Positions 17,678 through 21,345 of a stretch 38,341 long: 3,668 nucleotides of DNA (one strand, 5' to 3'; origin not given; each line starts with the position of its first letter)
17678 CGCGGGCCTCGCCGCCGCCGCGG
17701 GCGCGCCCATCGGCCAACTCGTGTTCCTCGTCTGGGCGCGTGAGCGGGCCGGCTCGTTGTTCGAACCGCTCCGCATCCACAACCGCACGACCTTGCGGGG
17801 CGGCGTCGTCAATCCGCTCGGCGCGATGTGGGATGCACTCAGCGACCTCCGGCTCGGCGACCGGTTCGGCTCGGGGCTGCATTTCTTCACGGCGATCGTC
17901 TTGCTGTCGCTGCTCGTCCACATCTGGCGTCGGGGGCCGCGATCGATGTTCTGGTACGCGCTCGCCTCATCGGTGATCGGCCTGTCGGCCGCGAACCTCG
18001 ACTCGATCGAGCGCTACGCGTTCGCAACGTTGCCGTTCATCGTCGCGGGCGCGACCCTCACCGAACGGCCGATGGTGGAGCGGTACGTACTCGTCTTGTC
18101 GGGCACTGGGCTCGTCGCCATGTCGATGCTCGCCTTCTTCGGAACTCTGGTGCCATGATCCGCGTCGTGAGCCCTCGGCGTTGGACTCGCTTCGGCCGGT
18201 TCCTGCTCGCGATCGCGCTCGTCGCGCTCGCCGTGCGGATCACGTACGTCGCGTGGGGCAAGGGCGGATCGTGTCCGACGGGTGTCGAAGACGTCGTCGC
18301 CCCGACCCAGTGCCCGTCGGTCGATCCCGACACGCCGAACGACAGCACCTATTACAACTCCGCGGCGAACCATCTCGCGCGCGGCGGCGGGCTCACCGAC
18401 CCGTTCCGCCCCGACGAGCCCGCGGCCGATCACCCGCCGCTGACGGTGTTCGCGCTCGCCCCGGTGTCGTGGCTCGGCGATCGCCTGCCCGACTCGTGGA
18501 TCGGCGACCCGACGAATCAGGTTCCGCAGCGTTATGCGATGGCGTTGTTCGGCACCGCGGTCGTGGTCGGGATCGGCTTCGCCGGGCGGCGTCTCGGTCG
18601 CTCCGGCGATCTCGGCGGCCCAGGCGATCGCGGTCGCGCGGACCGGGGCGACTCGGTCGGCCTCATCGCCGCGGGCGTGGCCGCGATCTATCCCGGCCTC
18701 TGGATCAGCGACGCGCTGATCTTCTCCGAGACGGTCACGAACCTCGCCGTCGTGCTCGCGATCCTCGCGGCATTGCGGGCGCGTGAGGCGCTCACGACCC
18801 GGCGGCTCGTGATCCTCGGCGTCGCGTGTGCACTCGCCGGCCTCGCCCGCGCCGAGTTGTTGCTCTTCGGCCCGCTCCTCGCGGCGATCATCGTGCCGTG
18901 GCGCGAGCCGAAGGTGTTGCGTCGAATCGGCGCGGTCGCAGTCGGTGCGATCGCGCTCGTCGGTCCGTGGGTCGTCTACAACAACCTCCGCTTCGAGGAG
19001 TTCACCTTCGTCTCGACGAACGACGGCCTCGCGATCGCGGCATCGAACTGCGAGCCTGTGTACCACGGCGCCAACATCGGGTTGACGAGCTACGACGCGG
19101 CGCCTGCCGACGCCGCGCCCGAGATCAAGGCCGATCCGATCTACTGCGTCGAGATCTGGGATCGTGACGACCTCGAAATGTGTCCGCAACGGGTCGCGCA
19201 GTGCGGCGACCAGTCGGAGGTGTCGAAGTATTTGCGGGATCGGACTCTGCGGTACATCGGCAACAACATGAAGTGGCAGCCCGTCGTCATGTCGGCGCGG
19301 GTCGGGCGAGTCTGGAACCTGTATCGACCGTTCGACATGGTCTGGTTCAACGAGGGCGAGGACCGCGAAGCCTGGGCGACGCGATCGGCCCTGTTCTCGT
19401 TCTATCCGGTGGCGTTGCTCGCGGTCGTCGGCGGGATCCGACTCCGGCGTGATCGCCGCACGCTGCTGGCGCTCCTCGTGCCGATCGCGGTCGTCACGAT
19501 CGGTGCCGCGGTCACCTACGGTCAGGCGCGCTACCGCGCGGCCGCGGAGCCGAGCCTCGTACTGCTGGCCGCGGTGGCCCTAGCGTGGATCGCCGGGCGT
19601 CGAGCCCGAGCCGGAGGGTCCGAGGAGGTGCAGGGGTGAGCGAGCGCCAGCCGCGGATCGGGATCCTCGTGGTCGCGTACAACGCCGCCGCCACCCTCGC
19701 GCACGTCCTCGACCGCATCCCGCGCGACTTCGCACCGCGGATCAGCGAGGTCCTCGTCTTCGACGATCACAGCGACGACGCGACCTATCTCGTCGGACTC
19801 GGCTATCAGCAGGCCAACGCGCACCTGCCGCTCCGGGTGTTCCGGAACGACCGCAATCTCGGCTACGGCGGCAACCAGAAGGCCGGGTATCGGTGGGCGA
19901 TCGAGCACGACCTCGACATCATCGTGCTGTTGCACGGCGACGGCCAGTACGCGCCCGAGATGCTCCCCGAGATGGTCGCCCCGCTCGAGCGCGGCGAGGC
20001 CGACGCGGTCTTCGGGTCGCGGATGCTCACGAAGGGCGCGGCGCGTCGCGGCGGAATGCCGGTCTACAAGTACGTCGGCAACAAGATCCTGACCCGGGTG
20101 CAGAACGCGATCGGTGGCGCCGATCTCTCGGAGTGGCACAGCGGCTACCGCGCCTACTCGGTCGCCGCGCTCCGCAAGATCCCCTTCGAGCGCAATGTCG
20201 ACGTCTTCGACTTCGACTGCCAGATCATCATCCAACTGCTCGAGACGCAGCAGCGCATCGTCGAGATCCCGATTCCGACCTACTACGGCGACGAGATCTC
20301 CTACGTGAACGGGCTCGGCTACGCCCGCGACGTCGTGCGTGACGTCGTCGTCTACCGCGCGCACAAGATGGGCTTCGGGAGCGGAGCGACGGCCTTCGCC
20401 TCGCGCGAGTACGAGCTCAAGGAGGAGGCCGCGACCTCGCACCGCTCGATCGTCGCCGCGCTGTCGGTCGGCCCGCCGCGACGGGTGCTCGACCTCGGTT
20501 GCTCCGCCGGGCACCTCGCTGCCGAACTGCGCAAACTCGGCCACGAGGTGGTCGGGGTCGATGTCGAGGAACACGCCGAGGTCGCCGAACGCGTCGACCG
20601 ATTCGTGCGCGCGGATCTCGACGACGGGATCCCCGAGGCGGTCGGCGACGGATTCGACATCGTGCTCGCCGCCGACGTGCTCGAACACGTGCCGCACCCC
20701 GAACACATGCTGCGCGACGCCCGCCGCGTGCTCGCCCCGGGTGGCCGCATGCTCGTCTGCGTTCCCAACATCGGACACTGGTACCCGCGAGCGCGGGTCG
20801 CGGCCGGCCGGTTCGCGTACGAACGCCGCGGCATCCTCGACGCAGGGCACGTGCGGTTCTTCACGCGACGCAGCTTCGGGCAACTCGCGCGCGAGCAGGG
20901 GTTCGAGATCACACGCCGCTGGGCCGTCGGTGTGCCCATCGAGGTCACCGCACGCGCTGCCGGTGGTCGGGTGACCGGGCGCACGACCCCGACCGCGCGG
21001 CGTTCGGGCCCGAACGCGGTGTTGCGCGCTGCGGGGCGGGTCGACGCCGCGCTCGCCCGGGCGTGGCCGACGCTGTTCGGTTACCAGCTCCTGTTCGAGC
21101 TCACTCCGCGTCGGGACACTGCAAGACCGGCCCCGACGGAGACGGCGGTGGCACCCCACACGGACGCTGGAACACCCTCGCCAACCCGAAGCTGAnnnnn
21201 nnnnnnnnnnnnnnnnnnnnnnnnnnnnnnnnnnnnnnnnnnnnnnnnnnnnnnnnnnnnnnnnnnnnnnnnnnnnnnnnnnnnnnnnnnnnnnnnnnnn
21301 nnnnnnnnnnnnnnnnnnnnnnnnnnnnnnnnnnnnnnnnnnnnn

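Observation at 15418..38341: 23-kb locus of GT-C glycosyltransferases, GT2 lipid-sugar synthases and six AT3 acyltransferase domains: candidate undescribed envelope-glycan assembly and multi-acylation system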

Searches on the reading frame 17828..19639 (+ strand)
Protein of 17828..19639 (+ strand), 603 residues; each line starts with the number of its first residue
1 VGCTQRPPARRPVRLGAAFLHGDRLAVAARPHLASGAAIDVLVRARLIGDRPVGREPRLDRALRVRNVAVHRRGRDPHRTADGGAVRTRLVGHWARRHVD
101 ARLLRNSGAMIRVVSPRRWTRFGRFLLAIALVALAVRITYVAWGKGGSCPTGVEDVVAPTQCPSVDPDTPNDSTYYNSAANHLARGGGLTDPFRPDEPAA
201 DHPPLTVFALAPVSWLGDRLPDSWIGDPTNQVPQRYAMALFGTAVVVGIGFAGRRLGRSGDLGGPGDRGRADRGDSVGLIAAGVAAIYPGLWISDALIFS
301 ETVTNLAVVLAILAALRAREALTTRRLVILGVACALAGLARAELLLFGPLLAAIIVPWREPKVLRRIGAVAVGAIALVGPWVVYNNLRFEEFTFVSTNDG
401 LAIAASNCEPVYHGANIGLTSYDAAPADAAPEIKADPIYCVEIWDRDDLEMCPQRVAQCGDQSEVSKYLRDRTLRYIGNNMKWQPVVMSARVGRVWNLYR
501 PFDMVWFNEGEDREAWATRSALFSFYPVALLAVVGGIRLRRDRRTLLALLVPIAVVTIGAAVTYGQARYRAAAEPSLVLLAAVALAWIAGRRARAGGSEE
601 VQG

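Call 5: search_protein_families(library=pfam, proteins=[window:17828-19639:+], max_evalue=0.01)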
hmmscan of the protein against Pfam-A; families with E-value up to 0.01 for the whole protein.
window:17828-19639:+ (603 aa): 2 families
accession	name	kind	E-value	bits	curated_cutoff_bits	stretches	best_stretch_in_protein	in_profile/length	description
PF13231.12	PMT_2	-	0.00068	20.3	26.1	1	276-383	50-159/160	Dolichyl-phosphate-mannose-protein mannosyltransferase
PF03203.19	MerC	-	0.0051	17.8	27.6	1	514-588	35-102/108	MerC mercury resistance protein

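Call 8: search_protein_families(library=ncbifam, proteins=[window:17828-19639:+], max_evalue=0.01)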
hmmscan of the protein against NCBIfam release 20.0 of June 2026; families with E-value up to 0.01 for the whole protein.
window:17828-19639:+ (603 aa): 1 family
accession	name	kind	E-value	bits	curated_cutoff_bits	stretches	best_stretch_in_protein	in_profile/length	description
NF047440.1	LA3751_2_3_fam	subfamily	2.8e-05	23.1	200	1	296-392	147-247/460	LA_3751/LA_3752 family putative glycosyltransferase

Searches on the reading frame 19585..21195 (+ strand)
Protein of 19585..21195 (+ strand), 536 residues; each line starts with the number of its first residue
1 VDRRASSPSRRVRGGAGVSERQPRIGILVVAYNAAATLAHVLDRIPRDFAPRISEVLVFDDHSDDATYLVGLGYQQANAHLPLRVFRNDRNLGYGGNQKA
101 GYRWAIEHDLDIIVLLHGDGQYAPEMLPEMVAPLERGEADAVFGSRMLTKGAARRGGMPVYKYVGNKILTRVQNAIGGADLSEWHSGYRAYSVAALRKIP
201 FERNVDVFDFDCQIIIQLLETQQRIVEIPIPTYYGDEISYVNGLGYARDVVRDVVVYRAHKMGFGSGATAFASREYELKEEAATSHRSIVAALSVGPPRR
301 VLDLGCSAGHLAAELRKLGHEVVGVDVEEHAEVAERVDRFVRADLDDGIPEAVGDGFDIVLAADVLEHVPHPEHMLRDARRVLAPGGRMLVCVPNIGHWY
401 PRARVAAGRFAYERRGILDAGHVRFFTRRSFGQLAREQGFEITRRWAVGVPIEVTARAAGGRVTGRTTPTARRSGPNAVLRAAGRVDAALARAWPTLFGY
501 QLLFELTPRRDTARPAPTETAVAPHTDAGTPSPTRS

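Call 5: search_protein_families(library=pfam, proteins=[window:19585-21195:+], max_evalue=0.01)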
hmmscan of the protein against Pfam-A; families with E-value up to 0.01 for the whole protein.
window:19585-21195:+ (536 aa): 14 families
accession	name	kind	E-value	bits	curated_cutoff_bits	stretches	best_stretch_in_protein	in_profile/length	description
PF13489.12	Methyltransf_23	-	3.2e-24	86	27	1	294-443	17-162/164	Methyltransferase domain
PF00535.33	Glycos_transf_2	-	5.9e-19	69.1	23.3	1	27-174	2-142/168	Glycosyl transferase family 2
PF08241.18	Methyltransf_11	-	3.1e-15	57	21.2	1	302-390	1-94/95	Methyltransferase domain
PF13847.12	Methyltransf_31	-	3.6e-14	53.1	27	1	300-403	6-120/145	Methyltransferase domain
PF08242.18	Methyltransf_12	-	6e-14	53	30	1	302-388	1-97/98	Methyltransferase domain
PF13649.12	Methyltransf_25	-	6.9e-13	49.5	27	1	301-387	1-97/97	Methyltransferase domain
PF07021.18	MetW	-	9.8e-13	48.6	21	1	295-448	11-168/193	Methionine biosynthesis protein MetW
PF13641.12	Glyco_tranf_2_3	-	1.9e-05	25.3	27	1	23-142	1-119/230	Glycosyltransferase like family 2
PF05175.20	MTS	-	0.00083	19.5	23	1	291-391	25-138/170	Methyltransferase small domain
PF03848.20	TehB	-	0.0014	18.5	20.4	1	276-330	9-63/193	Tellurite resistance protein TehB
PF00107.32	ADH_zinc_N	-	0.0038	17.6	31.8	1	316-392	11-88/129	Zinc-binding dehydrogenase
PF01135.25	PCMT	-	0.0049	17.1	20.3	0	287-357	63-134/210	Protein-L-isoaspartate(D-aspartate) O-methyltransferase (PCMT)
PF02353.26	CMAS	-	0.0055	16.5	27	1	271-392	36-165/273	Mycolic acid cyclopropane synthetase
PF01209.24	Ubie_methyltran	-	0.0067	16.2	20.1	0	294-391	44-151/233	ubiE/COQ5 methyltransferase family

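Call 8: search_protein_families(library=ncbifam, proteins=[window:19585-21195:+], max_evalue=0.01)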
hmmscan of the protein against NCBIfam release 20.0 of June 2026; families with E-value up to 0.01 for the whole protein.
window:19585-21195:+ (536 aa): 40 families (the best 25 are shown)
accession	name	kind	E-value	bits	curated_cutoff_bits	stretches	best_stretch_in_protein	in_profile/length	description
TIGR04182.1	glyco_TIGR04182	equivalog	1.5e-19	70.5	325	1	25-231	2-189/293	S-layer glycoprotein N-glycosyltransferase AglJ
TIGR02081.1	metW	equivalog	1.3e-13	51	189.5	1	296-448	12-168/194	methionine biosynthesis protein MetW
NF045667.1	MTase_DVU1556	equivalog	4.2e-13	49.2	155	1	287-391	12-119/213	DVU_1556 family methyltransferase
TIGR01983.1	UbiG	equivalog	3.1e-12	46.3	102.95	1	299-392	51-152/228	bifunctional 2-polyprenyl-6-hydroxyphenol methylase/3-demethylubiquinol 3-O-methyltransferase UbiG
TIGR04345.1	ovoA_Cterm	equivalog_domain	9.1e-10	38.5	170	2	271-328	15-72/242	putative 4-mercaptohistidine N1-methyltransferase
NF041391.1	DPhHxTase_Halo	equivalog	2.1e-09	36.7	375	1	31-230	3-181/213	dolichyl-phosphate hexose transferase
NF058614.1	PPMAGASynPpgS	equivalog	2.5e-09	36.9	370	1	27-236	4-200/226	polyprenyl-phospho-N-acetylgalactosaminyl synthase PpgS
NF043040.1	corrin_prot_MT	hypoth_equivalog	8.6e-09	35.1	180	1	285-391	30-147/216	corrinoid protein-associated methyltransferase CpaM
NF041537.1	ArsM_AhpD_UU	exception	2e-07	30.2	510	1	288-391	64-180/345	arsenite methyltransferase/AhpD domain selenoprotein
NF010703.0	PRK14103.1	equivalog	2.6e-07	30.3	320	1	284-394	16-127/256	trans-aconitate 2-methyltransferase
NF047649.1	MTase_UXPK_star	exception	6.3e-07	28.7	460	1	296-392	76-182/283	methyltransferase/UXPK-star double selenoprotein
NF001241.0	PRK00216.1-2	equivalog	1.8e-06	27.8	327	1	287-393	41-149/231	demethylmenaquinone methyltransferase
NF008992.0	PRK12335.1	equivalog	4.4e-06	26.1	303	1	276-362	101-192/289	SAM-dependent methyltransferase TehB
NF047588.1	GlcsyltransPgfSStrep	equivalog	5.4e-06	25.8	500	1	25-199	3-167/308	glycosyltransferase PgfS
TIGR02021.1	BchM-ChlM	equivalog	7.5e-06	25.5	158.9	1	299-372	56-134/218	magnesium protoporphyrin IX methyltransferase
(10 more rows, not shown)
